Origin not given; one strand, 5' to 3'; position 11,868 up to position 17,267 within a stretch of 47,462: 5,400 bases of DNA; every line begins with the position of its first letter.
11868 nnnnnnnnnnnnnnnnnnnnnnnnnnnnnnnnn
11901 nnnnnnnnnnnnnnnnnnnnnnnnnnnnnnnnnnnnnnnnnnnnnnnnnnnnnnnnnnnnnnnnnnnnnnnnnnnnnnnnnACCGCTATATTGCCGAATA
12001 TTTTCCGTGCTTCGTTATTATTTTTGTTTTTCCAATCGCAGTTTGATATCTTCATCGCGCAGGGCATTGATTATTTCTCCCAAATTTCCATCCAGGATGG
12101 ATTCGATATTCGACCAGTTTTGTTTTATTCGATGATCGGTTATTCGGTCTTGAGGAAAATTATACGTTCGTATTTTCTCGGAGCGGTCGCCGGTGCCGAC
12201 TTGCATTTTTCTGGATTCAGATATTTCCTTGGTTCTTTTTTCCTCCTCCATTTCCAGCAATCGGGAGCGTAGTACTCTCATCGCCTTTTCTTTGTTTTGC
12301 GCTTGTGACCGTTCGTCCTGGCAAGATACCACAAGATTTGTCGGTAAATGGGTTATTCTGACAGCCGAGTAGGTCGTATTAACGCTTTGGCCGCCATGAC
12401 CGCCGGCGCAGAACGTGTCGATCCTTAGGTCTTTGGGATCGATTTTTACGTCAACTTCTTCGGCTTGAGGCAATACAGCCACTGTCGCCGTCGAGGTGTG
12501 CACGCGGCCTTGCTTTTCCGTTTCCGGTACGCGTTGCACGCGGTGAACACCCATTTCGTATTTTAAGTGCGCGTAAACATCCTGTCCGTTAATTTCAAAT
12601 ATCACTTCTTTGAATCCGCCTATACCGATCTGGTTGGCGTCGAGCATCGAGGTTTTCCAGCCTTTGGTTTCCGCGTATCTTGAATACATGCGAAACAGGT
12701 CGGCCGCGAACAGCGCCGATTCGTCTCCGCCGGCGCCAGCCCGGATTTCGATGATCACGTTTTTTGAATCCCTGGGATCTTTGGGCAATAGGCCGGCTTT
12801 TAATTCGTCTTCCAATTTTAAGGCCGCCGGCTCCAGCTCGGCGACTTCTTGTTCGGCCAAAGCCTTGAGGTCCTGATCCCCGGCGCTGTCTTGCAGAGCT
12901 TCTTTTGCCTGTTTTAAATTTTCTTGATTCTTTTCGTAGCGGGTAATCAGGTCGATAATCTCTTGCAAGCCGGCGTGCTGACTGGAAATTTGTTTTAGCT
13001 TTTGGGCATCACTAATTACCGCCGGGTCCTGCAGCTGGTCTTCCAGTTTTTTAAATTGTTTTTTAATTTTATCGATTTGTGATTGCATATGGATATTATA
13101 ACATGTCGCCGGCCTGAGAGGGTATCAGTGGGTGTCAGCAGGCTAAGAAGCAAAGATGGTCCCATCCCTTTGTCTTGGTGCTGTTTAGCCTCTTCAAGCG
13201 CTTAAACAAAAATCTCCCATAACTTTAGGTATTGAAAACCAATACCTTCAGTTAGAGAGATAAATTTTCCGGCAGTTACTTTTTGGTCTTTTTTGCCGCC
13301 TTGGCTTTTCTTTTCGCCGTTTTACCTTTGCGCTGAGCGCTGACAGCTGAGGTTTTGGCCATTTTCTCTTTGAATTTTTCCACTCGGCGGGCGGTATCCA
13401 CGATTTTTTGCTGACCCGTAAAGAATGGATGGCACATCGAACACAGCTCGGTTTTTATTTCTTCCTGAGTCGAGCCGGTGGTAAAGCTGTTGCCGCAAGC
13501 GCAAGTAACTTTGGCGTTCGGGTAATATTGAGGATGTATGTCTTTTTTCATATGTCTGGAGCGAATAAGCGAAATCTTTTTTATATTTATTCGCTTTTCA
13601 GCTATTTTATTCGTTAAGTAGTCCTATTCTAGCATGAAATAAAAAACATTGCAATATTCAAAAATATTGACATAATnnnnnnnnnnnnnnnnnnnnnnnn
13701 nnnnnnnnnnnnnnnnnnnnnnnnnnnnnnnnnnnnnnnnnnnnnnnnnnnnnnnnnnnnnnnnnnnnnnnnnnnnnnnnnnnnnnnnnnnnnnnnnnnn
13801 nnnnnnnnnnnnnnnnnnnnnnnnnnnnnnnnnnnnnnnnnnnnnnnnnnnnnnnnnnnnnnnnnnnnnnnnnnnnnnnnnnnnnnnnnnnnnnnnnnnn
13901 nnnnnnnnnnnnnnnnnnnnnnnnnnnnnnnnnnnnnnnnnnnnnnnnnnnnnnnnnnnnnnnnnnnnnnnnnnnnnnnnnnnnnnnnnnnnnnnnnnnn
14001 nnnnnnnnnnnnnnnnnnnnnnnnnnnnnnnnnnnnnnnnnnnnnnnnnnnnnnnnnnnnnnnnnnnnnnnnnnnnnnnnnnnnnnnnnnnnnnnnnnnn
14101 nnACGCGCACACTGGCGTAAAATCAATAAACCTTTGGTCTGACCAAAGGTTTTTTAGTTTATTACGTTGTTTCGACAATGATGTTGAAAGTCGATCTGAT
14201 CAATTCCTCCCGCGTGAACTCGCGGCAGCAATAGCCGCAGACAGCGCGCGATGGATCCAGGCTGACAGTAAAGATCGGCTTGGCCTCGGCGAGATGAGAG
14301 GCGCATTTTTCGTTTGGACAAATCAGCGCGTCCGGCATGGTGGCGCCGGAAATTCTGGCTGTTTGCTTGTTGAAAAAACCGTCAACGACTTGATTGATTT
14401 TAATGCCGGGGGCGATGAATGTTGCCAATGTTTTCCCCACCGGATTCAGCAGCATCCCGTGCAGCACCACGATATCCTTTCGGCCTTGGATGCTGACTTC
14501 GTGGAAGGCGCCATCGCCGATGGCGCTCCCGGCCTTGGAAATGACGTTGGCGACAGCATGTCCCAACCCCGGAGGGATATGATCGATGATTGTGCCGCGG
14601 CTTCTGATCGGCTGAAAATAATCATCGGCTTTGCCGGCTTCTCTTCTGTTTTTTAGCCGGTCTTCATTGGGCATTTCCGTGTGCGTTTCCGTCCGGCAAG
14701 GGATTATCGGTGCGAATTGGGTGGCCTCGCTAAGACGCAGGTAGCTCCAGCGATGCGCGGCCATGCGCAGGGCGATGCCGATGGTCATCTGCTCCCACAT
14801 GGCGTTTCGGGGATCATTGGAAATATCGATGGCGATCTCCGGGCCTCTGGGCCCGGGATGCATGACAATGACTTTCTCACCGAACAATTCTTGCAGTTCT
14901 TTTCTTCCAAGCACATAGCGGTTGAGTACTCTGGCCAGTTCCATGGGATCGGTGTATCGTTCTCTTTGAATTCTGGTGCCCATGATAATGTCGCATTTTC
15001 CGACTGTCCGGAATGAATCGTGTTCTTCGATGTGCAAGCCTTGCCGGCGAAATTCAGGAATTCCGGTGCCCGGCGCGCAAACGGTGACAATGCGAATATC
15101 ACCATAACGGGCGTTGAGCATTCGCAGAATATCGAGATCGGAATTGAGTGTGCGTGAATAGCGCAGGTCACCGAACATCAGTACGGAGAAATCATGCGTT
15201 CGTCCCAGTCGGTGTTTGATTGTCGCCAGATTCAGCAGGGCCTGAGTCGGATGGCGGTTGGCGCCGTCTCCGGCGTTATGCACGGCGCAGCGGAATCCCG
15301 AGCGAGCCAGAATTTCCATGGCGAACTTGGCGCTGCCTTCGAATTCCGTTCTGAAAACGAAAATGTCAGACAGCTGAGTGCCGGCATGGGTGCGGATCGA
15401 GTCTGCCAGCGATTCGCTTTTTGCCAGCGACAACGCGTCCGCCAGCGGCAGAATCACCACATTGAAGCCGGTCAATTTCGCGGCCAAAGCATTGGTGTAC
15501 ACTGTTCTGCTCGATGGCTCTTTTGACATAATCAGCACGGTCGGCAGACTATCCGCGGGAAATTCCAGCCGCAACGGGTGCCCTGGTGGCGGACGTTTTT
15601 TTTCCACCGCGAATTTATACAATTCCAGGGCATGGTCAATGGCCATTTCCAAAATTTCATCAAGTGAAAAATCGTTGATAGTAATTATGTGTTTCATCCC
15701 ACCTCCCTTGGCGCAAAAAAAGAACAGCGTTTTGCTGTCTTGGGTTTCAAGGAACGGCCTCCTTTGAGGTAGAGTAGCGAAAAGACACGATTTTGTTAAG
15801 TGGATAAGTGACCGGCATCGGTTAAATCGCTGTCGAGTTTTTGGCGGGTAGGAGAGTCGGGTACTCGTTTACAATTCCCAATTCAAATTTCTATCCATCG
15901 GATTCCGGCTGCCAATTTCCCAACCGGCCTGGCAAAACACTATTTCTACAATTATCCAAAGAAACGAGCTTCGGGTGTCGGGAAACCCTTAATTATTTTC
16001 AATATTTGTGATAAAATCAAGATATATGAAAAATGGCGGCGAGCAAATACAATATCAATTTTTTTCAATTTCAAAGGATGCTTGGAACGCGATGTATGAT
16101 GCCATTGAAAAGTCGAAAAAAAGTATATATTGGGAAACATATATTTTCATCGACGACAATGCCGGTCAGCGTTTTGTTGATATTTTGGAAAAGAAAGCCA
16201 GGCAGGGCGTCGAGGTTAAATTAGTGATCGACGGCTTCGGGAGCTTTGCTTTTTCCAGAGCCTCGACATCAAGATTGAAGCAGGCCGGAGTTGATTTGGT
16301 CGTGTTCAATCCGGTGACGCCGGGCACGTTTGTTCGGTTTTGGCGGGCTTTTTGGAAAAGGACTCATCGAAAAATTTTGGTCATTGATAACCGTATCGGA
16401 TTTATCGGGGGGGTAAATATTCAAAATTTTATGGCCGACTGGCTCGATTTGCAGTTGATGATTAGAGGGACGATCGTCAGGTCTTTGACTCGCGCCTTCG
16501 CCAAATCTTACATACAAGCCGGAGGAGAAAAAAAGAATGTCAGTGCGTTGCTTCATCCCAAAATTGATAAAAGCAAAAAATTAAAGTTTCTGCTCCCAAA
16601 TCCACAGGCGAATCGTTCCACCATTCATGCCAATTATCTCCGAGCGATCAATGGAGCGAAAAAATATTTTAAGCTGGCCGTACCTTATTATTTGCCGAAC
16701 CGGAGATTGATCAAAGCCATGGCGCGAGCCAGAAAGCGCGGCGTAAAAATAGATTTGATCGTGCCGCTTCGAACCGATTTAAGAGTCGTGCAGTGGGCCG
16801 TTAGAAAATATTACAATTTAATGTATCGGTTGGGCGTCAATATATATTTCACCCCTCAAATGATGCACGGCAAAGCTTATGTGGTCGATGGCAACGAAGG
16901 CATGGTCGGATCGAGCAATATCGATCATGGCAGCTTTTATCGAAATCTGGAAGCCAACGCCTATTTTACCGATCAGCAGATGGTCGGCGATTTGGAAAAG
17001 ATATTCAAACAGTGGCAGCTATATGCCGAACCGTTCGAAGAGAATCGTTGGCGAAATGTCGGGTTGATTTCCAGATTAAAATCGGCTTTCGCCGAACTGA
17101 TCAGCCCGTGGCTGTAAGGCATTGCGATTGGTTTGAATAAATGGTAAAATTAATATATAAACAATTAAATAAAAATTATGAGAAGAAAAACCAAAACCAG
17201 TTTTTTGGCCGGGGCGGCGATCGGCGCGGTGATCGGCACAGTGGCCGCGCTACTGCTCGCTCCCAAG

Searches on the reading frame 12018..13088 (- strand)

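Call 65: search_protein_families(library=pfam, proteins=[window:12018-13088:-], max_evalue=0.00001)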
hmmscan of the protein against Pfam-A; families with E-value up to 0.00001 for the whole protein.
window:12018-13088:- (356 aa): 2 families
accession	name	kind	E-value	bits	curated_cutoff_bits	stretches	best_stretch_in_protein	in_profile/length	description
PF03462.23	PCRF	-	5.3e-74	248.7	24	1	8-203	1-194/194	PCRF domain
PF00472.26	RF-1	-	1.5e-43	147.8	35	1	210-320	1-116/116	RF-1 domain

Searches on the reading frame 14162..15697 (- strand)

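Call 65: search_protein_families(library=pfam, proteins=[window:14162-15697:-], max_evalue=0.00001)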
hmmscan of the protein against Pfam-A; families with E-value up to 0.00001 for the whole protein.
window:14162-15697:- (511 aa): 4 families
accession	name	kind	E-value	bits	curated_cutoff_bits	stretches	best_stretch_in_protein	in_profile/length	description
PF02729.26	OTCace_N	-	9.4e-18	65.1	29.9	1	2-161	1-147/148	Aspartate/ornithine carbamoyltransferase, carbamoyl-P binding domain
PF00185.30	OTCace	-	1.5e-10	41.8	29.4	1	170-313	3-152/157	Aspartate/ornithine carbamoyltransferase, Asp/Orn binding domain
PF02748.20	PyrI_C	-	1.6e-06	28.3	23.4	1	458-498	6-47/48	Aspartate carbamoyltransferase regulatory chain, metal binding domain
PF01948.23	PyrI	-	9.2e-06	26.2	25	0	367-440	8-84/93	Aspartate carbamoyltransferase regulatory chain, allosteric domain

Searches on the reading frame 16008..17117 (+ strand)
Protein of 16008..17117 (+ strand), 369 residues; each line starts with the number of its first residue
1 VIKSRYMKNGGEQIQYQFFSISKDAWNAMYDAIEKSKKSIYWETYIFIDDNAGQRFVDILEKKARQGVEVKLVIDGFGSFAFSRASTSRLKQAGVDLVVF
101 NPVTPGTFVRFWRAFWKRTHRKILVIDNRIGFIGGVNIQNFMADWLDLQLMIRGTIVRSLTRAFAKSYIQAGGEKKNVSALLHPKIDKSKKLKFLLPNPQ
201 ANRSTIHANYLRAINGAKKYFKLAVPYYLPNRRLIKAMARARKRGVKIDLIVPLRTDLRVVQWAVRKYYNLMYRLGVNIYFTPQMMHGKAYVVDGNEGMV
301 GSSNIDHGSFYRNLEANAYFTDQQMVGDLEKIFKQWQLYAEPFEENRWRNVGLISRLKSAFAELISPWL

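Call 65: search_protein_families(library=pfam, proteins=[window:16008-17117:+], max_evalue=0.00001)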
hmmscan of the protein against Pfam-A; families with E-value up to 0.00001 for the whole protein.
window:16008-17117:+ (369 aa): 2 families
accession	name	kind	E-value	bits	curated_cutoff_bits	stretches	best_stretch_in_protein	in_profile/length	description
PF13091.12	PLDc_2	-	1.4e-43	148.3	27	2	211-335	2-130/132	PLD-like domain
PF00614.28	PLDc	-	9.7e-09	35.3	21.9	0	119-138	5-24/28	Phospholipase D Active site motif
